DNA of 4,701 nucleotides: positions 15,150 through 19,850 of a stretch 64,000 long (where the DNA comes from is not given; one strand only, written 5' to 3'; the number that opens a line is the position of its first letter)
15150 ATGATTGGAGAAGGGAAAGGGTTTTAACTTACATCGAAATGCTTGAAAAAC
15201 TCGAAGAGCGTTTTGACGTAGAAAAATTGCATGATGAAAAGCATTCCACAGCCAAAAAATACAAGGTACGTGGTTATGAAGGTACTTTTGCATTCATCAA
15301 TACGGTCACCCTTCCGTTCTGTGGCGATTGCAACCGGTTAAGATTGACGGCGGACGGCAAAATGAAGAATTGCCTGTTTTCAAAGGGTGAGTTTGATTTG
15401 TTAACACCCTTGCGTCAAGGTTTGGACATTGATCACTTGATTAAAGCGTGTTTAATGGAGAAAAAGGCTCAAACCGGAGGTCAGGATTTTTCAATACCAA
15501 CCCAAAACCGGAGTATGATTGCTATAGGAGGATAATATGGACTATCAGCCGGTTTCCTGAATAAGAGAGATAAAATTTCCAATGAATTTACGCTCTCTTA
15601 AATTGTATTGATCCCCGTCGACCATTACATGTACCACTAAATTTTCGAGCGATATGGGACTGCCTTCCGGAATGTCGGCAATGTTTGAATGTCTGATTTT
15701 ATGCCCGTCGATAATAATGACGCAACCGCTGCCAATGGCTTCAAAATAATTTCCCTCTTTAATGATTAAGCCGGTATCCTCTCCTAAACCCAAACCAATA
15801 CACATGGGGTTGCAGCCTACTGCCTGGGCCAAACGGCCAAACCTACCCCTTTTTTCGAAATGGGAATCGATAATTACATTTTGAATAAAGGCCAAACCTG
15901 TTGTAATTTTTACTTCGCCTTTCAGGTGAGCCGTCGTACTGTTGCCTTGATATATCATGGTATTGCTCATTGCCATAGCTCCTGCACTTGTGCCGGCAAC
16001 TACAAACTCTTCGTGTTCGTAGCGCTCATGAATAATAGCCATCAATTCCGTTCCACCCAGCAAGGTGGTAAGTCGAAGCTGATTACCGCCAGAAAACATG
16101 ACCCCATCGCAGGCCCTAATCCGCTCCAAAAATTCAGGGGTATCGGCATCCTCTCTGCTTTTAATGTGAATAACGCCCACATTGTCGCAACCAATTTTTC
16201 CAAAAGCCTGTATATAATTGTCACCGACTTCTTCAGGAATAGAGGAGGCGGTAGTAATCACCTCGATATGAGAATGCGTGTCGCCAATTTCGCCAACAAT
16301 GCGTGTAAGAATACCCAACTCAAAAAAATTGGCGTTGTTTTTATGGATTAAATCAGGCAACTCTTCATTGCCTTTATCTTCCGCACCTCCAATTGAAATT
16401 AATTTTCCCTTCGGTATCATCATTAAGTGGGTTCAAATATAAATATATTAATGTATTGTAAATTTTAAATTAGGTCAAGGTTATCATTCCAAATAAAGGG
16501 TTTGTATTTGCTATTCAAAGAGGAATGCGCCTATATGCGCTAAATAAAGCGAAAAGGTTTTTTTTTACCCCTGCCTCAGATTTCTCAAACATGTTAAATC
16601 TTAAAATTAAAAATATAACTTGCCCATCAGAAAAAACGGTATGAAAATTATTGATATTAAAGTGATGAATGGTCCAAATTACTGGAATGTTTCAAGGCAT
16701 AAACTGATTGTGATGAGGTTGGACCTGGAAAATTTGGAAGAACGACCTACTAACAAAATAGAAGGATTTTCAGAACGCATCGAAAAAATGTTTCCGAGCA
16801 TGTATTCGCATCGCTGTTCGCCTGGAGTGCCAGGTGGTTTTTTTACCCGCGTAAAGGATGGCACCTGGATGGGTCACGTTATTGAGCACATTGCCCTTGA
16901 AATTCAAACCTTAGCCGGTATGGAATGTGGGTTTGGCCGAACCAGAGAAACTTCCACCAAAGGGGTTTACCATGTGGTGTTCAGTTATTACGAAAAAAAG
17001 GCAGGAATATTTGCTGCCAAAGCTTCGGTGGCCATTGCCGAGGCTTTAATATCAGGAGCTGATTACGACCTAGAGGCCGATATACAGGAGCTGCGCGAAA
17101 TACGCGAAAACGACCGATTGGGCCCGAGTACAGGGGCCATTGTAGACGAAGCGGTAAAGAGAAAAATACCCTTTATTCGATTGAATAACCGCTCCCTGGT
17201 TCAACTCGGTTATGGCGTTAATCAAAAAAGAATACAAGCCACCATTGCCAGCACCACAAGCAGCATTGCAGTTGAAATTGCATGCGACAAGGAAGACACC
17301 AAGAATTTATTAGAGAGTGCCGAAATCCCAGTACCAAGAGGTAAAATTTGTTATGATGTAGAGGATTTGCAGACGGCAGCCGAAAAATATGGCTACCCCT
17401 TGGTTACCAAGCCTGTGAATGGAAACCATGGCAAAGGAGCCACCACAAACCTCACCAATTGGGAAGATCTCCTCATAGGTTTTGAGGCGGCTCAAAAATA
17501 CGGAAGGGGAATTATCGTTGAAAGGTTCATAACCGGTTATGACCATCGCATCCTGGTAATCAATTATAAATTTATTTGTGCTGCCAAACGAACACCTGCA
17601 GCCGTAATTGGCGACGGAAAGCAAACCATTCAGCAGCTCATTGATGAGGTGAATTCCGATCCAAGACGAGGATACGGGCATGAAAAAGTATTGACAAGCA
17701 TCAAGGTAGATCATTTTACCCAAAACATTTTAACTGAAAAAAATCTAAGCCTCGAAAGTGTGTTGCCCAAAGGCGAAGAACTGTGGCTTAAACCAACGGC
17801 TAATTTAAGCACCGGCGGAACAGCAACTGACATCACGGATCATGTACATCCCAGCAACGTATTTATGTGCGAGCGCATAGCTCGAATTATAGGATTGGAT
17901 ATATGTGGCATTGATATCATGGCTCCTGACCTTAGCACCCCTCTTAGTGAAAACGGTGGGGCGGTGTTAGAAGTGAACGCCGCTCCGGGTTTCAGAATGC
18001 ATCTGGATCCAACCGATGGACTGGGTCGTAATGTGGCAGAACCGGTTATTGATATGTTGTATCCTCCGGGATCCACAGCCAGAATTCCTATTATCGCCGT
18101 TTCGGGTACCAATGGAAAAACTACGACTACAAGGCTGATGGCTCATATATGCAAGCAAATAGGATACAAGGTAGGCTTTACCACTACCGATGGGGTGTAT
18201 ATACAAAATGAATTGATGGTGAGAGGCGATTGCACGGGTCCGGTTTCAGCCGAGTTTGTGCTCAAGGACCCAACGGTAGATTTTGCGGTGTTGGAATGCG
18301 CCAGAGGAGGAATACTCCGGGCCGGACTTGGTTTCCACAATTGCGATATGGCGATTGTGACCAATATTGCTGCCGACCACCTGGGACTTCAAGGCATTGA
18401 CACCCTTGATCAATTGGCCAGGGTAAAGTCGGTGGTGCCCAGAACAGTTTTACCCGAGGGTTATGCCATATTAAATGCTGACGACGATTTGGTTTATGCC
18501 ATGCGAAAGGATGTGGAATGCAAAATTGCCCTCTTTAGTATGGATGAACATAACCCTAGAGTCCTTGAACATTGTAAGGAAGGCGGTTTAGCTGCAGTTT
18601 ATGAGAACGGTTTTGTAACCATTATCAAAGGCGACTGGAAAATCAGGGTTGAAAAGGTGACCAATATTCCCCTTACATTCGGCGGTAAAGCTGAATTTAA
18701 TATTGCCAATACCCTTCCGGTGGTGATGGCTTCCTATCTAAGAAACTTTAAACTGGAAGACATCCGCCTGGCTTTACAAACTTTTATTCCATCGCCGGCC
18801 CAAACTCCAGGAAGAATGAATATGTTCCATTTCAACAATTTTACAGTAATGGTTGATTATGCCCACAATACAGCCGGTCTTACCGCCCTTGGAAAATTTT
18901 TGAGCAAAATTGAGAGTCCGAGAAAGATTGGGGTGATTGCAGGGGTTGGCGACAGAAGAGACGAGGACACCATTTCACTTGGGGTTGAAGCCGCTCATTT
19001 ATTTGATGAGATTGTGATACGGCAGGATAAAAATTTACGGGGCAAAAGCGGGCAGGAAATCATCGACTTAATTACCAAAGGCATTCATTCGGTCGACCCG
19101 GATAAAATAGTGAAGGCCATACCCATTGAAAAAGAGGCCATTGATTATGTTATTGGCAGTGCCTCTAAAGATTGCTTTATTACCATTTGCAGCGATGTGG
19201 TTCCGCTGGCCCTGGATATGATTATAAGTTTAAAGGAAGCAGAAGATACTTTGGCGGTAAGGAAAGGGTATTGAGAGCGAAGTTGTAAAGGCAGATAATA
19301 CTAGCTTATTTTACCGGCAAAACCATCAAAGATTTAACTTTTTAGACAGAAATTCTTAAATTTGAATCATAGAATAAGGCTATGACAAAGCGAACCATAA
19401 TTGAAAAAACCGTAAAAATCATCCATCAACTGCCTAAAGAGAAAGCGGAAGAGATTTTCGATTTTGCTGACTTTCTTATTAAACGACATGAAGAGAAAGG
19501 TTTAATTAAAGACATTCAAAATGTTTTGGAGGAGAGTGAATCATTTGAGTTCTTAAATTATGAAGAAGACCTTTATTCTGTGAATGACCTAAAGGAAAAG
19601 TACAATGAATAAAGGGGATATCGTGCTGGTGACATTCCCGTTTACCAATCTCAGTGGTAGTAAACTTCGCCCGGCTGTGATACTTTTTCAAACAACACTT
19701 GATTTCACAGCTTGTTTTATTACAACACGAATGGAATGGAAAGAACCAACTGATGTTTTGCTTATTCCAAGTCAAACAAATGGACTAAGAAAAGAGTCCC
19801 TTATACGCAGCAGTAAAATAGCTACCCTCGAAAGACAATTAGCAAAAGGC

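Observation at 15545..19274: Divergent cphB-cphA pair: complete cyanophycin synthesis and degradation module in a non-cyanobacterial Bacteroidota genome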

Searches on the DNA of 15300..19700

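Call 39: search_rna_families(source=window, start=15300, end=19700, threshold=evalue, max_evalue=1)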
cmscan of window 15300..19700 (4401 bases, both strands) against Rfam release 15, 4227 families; matches with E-value up to 1: 0.
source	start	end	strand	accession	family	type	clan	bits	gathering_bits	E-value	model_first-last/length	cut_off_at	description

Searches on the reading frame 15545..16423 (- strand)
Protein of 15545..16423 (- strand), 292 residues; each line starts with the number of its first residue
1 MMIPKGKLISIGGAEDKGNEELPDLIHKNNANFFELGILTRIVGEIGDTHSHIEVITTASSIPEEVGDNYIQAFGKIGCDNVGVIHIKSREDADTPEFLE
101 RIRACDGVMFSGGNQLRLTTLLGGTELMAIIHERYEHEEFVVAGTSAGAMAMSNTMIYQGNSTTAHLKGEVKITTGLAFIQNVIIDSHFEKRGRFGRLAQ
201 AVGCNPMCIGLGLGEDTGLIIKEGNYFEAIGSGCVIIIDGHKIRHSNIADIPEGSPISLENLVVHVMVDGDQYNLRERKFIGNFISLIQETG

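Call 3: search_protein_families(library=ncbifam, proteins=[window:15545-16423:-])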
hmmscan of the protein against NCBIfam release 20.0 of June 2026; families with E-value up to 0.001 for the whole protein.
window:15545-16423:- (292 aa): 2 families
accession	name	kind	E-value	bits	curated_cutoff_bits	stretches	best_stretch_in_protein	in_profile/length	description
TIGR02069.1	cyanophycinase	equivalog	1.8e-69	234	126.6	1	8-273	1-250/250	cyanophycinase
NF003642.0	PRK05282.1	equivalog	0.0001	21.9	156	1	95-156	72-130/233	dipeptidase PepE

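Call 4: search_protein_families(library=pfam, proteins=[window:15545-16423:-])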
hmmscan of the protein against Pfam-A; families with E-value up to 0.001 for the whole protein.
window:15545-16423:- (292 aa): 1 family
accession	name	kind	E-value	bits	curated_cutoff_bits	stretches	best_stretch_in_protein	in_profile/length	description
PF03575.23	Peptidase_S51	-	1.7e-19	70.8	23.9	1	49-225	29-202/206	Peptidase family S51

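Call 6: search_solved_structures(query=window:15545-16423:-, show_alignments=2, max_evalue=0.001)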
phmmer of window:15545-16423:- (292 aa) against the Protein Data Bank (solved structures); distinct sequences matched with E-value up to 0.001: 4.
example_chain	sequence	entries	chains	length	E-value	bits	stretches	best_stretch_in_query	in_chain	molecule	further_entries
7uqv_A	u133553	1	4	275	7.2e-54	186.3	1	5-281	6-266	Cyanophycinase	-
3en0_A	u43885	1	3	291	1.7e-38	135.8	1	45-279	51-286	Cyanophycinase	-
7uqw_A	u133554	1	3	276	3.8e-38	134.7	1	45-280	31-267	Cyanophycinase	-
6nqc_A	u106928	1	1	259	1.6e-09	40.8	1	84-240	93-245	Cyanophycinase-like exopeptidase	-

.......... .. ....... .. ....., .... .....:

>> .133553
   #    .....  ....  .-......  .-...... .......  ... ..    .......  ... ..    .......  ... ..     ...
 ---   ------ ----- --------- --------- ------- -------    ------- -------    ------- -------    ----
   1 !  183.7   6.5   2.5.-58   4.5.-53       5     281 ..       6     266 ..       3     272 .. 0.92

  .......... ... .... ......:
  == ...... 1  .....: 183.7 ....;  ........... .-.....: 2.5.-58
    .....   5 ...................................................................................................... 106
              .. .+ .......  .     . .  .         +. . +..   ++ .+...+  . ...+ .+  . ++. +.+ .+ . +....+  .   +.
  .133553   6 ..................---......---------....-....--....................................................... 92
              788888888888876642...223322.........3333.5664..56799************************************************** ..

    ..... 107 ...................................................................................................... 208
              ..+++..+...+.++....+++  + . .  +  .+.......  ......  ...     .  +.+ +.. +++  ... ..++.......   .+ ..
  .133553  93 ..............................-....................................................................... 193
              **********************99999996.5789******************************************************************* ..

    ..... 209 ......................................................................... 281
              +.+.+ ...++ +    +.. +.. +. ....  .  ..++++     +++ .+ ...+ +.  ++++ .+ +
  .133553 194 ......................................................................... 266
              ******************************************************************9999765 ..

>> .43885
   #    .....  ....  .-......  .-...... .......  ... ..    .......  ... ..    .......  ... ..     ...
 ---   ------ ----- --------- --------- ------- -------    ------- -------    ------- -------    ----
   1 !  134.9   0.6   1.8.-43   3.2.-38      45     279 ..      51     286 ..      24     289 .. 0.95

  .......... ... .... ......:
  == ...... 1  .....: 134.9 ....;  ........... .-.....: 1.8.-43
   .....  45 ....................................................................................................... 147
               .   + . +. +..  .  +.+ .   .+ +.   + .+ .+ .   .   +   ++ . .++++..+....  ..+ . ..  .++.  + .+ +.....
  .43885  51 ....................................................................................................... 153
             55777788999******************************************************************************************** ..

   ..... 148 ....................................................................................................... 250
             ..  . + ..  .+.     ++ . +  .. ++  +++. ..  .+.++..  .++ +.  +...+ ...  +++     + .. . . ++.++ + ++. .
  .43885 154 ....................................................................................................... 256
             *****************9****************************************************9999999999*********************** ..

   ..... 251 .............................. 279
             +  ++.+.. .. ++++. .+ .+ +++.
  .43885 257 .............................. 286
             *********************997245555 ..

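Call 23: find_encoding_contigs(protein=window:15545-16423:-, flank=10000, max_places=5)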
Protein window:15545-16423:- (292 aa): 3 contigs read that carry it; 1 place shown.
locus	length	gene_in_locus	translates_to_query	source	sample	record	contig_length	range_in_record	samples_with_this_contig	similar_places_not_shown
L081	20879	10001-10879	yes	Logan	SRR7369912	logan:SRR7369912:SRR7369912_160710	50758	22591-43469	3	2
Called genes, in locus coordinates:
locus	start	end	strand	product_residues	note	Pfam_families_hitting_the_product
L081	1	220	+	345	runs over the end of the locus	PF00160:Pro_isomerase, PF00254:FKBP_C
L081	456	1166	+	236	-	PF00483:NTP_transferase, PF12804:NTP_transf_3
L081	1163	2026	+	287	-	PF01073:3Beta_HSD (faint), PF01370:Epimerase, PF04321:RmlD_sub_bind, PF16363:GDP_Man_Dehyd, PF07993:NAD_binding_4 (weak)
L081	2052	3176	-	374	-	PF13692:Glyco_trans_1_4, PF00534:Glycos_transf_1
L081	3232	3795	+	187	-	PF08712:Nfu_N, PF01106:NifU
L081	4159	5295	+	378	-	-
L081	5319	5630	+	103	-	-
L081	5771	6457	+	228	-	-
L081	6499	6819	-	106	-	PF02452:PemK_toxin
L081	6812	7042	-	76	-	-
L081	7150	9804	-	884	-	PF18921:Cyanophycin_syn, PF08443:RimK (faint), PF02786:CPSase_L_D2 (weak), PF08245:Mur_ligase_M, PF02875:Mur_ligase_C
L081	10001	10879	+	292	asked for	PF03575:Peptidase_S51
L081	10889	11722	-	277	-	PF04055:Radical_SAM, PF06463:Mob_synth_C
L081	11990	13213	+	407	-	PF00112:Peptidase_C1 (weak), PF03051:Peptidase_C1_2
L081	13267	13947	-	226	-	PF02463:SMC_N (weak), PF00005:ABC_tran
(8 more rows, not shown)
